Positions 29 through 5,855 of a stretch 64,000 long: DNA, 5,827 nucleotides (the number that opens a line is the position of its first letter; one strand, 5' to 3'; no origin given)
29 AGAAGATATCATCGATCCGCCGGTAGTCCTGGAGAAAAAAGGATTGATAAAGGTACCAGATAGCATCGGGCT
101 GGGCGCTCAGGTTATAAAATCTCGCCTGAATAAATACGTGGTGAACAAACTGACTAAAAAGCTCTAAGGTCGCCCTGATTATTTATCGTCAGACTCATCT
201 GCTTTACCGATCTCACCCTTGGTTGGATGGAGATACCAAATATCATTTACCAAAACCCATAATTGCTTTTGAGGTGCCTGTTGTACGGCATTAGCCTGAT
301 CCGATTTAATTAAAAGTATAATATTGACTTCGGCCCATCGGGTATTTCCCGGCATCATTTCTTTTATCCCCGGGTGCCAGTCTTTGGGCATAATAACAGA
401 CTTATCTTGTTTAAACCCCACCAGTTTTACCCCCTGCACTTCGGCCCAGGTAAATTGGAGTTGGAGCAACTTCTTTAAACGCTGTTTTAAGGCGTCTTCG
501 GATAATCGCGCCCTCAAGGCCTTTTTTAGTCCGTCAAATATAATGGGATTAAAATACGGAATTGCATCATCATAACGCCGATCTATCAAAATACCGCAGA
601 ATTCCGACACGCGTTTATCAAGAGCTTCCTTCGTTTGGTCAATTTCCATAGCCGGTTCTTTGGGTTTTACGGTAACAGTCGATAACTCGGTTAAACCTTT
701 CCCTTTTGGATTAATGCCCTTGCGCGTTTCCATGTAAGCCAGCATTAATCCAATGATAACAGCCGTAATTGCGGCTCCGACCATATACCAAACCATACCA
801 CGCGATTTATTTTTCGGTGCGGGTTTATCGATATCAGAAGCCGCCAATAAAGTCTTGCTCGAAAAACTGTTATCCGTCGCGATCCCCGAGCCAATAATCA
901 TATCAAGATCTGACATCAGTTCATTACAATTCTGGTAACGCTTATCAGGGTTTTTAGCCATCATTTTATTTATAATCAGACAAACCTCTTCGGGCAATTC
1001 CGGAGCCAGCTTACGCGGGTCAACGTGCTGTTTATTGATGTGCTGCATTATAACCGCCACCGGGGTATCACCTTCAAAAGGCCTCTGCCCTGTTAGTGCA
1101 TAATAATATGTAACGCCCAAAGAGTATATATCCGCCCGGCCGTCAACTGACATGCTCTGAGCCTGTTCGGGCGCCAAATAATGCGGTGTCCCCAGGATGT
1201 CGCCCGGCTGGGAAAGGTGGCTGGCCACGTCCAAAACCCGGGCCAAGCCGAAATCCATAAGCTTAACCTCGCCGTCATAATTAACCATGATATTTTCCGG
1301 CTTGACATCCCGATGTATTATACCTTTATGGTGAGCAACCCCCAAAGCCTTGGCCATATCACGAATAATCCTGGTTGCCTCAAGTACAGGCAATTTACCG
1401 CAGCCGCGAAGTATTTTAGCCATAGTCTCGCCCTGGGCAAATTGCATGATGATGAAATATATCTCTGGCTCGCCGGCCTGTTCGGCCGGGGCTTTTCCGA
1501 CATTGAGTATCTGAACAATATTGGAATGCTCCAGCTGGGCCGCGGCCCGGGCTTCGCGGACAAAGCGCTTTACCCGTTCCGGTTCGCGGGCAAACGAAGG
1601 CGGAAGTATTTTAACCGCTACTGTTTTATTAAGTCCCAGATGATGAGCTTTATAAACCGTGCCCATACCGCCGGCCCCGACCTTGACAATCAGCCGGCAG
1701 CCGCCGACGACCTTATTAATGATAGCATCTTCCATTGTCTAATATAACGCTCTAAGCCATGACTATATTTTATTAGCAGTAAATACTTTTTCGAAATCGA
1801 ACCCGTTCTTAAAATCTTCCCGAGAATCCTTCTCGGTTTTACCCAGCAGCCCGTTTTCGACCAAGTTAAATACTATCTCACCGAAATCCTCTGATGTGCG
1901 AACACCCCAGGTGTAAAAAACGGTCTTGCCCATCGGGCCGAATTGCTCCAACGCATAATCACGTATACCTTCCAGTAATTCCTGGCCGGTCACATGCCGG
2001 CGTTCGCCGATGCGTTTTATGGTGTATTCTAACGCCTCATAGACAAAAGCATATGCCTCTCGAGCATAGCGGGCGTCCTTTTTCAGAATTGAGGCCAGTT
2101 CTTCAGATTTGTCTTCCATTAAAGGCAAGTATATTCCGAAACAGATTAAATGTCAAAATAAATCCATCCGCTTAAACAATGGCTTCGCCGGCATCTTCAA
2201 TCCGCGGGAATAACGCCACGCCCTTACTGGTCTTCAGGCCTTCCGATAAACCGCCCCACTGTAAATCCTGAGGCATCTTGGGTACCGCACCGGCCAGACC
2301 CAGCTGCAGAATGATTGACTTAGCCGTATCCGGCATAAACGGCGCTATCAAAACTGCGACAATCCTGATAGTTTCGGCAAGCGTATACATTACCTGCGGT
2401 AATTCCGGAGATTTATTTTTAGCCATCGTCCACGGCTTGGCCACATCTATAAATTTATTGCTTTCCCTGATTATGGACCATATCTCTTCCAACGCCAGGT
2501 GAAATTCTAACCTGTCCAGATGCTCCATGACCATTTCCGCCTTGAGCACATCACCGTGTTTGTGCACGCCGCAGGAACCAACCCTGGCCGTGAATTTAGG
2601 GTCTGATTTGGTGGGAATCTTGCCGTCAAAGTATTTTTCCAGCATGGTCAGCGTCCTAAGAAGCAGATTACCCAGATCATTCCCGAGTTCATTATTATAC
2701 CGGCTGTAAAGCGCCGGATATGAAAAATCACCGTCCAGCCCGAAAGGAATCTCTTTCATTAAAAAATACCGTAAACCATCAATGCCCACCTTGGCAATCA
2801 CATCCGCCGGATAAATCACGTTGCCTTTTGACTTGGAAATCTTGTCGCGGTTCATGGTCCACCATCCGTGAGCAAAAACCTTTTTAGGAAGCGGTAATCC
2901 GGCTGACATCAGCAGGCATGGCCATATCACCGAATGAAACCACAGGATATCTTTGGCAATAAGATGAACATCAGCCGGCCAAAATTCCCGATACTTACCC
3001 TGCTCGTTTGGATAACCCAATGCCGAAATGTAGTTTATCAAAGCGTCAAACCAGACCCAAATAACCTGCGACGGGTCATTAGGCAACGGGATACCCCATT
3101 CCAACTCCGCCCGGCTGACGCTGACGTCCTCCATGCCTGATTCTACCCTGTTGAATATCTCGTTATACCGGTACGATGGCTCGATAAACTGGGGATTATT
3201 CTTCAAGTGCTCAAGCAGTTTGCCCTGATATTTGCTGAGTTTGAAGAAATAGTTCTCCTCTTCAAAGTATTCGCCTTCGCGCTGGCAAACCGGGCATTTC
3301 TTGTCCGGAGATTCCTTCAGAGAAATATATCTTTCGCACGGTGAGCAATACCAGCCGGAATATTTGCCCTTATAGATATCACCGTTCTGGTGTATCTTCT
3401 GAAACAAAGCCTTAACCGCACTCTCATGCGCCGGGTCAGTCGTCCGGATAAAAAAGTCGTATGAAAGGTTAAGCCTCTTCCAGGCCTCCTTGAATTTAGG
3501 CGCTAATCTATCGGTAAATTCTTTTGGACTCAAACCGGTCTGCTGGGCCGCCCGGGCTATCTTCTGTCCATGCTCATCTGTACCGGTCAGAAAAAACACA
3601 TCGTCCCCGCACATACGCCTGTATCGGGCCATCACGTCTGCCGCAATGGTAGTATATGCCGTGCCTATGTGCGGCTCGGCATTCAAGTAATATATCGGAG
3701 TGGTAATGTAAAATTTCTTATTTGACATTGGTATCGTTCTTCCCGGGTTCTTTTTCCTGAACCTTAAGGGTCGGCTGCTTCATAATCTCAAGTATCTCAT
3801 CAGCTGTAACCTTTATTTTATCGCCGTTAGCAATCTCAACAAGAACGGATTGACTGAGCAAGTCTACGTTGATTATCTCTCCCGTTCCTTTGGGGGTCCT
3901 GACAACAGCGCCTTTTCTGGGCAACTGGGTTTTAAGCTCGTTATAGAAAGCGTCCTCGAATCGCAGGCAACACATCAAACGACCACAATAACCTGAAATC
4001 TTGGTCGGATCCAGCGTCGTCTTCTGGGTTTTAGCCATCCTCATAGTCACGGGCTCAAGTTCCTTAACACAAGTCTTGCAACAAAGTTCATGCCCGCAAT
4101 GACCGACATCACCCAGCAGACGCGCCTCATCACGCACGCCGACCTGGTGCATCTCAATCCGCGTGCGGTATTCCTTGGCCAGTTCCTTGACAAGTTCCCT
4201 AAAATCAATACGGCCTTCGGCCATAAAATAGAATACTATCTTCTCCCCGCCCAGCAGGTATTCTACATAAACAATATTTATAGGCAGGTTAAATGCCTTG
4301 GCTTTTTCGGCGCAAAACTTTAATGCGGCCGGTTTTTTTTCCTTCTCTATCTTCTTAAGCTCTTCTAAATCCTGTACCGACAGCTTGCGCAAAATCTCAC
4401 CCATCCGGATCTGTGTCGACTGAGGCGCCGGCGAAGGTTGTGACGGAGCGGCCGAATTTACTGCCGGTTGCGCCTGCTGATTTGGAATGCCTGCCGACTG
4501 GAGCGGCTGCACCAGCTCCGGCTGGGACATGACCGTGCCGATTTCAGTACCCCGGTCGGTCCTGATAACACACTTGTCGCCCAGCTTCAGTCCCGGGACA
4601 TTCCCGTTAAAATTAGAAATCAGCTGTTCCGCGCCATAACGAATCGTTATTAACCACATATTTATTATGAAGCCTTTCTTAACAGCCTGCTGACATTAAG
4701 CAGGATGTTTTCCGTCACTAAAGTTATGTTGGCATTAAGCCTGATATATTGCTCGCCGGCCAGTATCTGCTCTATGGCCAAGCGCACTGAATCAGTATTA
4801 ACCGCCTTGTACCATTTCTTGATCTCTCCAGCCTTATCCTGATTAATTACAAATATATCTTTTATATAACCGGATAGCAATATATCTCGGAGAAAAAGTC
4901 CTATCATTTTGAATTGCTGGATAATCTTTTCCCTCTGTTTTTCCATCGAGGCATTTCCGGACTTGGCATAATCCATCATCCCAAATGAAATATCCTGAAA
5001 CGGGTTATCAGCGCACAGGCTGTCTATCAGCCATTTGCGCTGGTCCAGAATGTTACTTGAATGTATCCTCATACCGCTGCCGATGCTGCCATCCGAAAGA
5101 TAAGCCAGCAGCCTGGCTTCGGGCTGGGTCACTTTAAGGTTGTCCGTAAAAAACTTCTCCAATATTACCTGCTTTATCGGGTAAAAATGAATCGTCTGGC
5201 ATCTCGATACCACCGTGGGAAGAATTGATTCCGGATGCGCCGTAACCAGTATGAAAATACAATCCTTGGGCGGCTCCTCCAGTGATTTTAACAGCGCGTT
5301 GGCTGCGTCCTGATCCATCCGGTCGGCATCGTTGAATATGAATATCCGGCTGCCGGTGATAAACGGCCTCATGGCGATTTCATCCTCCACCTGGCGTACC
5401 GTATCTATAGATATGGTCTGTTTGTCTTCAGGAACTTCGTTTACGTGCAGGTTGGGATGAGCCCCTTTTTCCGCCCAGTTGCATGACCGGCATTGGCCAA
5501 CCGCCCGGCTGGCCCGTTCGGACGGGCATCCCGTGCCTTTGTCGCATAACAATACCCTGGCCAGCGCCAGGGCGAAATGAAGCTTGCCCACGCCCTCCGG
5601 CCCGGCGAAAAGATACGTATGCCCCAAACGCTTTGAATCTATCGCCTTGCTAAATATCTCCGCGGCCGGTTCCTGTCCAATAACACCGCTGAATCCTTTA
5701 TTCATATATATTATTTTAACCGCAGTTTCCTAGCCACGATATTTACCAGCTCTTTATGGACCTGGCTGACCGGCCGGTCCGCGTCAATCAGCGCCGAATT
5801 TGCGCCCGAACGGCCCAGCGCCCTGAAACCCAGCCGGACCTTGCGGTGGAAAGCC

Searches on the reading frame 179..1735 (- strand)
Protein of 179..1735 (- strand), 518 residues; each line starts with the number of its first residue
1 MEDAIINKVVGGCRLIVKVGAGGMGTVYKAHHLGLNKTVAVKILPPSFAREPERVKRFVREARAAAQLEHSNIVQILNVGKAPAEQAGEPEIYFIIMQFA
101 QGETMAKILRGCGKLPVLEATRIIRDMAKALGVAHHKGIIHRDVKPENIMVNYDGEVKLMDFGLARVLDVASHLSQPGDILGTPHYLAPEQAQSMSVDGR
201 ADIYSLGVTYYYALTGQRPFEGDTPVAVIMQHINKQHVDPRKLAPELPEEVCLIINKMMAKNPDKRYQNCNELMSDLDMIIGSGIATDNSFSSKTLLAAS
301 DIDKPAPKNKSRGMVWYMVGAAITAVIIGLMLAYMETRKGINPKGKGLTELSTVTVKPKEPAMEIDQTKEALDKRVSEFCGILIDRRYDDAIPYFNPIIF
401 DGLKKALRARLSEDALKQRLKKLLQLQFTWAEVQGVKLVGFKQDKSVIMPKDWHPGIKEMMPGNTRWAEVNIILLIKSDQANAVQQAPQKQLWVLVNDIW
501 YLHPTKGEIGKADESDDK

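Call 8: search_protein_families(library=pfam, proteins=[window:179-1735:-], max_evalue=0.01)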
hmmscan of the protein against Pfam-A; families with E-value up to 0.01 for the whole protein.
window:179-1735:- (518 aa): 6 families
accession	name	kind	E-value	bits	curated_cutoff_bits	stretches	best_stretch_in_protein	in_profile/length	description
PF00069.31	Pkinase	-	7.6e-51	173.5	31.7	1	16-272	4-256/263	Protein kinase domain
PF07714.23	PK_Tyr_Ser-Thr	-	1.9e-33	116.3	23.1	1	16-268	4-250/258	Protein tyrosine and serine/threonine kinase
PF01636.29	APH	-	5.6e-08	33.3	23.2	1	119-171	149-203/239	Phosphotransferase enzyme family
PF03109.22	ABC1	-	2.9e-06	27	22.9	1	117-169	165-218/244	ABC1 atypical kinase-like domain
PF07387.17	Seadorna_VP7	-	0.0013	18.2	20.3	1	108-162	132-187/308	Seadornavirus VP7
PF17667.7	Pkinase_fungal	-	0.0025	17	24.1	1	124-190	292-363/387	Fungal protein kinase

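Call 56: find_encoding_contigs(protein=window:179-1735:-, flank=10000, max_places=1)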
Protein window:179-1735:- (518 aa): 2 contigs read that carry it; 1 place shown.
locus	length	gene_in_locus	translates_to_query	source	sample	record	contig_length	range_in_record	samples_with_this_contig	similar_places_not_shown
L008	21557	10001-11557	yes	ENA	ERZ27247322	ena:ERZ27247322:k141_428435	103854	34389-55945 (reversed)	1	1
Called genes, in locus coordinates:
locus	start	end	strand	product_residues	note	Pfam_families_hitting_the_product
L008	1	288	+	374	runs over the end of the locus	-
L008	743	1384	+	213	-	PF02811:PHP, PF13263:PHP_C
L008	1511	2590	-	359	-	PF07719:TPR_2 (faint), PF13432:TPR_16, PF14559:TPR_19 (weak), PF06439:3keto-disac_hyd (faint)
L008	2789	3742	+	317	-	PF02899:Phage_int_SAM_1, PF13495:Phage_int_SAM_4, PF00589:Phage_integrase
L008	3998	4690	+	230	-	PF08032:SpoU_sub_bind, PF00588:SpoU_methylase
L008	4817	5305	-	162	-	PF02075:RuvC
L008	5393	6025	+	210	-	PF13521:AAA_28 (weak), PF02223:Thymidylate_kin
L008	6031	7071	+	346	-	PF13177:DNA_pol3_delta2, PF00004:AAA (faint)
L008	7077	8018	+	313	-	PF04468:PSP1, PF28472:PSP1_3rd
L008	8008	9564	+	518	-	PF00133:tRNA-synt_1, PF01406:tRNA-synt_1e (weak), PF09334:tRNA-synt_1g, PF00133:tRNA-synt_1, PF08264:Anticodon_1 (weak), PF19303:Anticodon_3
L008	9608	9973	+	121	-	-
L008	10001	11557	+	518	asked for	PF00069:Pkinase, PF01636:APH (faint), PF03109:ABC1 (faint), PF07714:PK_Tyr_Ser-Thr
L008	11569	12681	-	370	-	PF02746:MR_MLE_N, PF26685:DUF8230_C, PF13378:MR_MLE_C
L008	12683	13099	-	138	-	PF02021:UPF0102, PF08378:NERD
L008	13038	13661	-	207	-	PF04055:Radical_SAM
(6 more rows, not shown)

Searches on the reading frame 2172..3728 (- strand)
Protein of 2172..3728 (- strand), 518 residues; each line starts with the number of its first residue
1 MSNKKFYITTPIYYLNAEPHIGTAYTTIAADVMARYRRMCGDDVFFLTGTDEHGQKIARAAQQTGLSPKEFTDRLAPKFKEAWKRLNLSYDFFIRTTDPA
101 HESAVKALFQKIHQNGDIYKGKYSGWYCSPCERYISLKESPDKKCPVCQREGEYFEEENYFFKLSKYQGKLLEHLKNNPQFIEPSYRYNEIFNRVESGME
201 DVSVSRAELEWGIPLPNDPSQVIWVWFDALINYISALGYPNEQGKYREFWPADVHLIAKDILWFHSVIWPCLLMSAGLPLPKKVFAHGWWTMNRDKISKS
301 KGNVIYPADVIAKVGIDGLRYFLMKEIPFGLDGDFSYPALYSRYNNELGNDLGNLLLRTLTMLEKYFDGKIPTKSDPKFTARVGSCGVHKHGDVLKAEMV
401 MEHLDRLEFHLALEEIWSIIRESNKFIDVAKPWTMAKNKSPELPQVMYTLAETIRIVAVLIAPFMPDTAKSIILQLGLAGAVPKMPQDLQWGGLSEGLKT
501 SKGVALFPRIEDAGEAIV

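Call 8: search_protein_families(library=pfam, proteins=[window:2172-3728:-], max_evalue=0.01)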
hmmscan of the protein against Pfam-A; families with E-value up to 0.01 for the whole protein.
window:2172-3728:- (518 aa): 6 families
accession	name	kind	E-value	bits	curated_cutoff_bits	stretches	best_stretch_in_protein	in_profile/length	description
PF09334.17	tRNA-synt_1g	-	3.4e-109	365.6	20.1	2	142-359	166-390/391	tRNA synthetases class I (M)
PF00133.28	tRNA-synt_1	-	2.1e-34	119.4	22.7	2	3-216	22-244/414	tRNA synthetases class I (I, L, M and V)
PF01406.26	tRNA-synt_1e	-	1.7e-12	47.8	27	2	17-123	21-126/301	tRNA synthetases class I (C) catalytic domain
PF19303.5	Anticodon_3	-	5.1e-09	36.6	23.5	1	400-513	25-138/152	Anticodon binding domain of methionyl tRNA ligase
PF08264.19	Anticodon_1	-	1.8e-07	31.6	25.1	1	398-473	13-87/148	Anticodon-binding domain of tRNA ligase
PF21349.2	RUBY_RBDX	-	0.0028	17.5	26.5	1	126-156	1-30/30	Rubrerythrin, rubredoxin-like domain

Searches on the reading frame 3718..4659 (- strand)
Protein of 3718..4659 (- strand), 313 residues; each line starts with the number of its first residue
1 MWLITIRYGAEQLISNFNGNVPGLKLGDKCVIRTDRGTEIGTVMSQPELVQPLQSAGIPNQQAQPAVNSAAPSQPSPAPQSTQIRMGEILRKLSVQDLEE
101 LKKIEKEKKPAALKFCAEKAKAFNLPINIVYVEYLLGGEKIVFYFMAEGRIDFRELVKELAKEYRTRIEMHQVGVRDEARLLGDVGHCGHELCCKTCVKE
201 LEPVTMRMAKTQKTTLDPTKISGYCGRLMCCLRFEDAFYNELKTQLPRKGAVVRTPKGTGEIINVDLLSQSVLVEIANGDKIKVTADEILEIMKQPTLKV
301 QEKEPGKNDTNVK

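Call 8: search_protein_families(library=pfam, proteins=[window:3718-4659:-], max_evalue=0.01)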
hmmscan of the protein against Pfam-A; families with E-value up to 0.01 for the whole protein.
window:3718-4659:- (313 aa): 1 family
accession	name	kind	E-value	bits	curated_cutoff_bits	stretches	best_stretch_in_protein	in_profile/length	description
PF04468.17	PSP1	-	2.5e-28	98.7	27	1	88-173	2-86/86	PSP1 C-terminal conserved region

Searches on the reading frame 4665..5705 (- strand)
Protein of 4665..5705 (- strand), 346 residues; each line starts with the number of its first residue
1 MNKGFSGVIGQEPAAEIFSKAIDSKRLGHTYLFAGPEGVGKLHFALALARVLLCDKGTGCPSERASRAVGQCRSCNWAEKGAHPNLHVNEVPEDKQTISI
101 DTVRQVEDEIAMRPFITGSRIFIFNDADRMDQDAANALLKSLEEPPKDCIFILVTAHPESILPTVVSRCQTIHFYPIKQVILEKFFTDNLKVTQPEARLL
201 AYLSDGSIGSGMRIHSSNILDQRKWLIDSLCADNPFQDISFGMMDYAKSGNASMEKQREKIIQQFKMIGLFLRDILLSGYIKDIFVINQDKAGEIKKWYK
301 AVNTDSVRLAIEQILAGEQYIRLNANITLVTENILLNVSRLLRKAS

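Call 8: search_protein_families(library=pfam, proteins=[window:4665-5705:-], max_evalue=0.01)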
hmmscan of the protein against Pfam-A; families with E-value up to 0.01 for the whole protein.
window:4665-5705:- (346 aa): 4 families
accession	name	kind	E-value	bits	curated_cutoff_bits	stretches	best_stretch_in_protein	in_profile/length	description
PF13177.12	DNA_pol3_delta2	-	1.3e-46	159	27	1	11-177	2-160/161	DNA polymerase III, delta subunit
PF00004.35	AAA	-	1.5e-05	25.9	21.2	1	32-174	2-128/131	ATPase family associated with various cellular activities (AAA)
PF09115.15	DNApol3-delta_C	-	0.0021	18.9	21.7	1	257-338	34-115/117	DNA polymerase III, delta subunit, C terminal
PF06144.19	DNA_pol3_delta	-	0.0021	18.5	21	0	93-156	28-101/124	DNA polymerase III, delta subunit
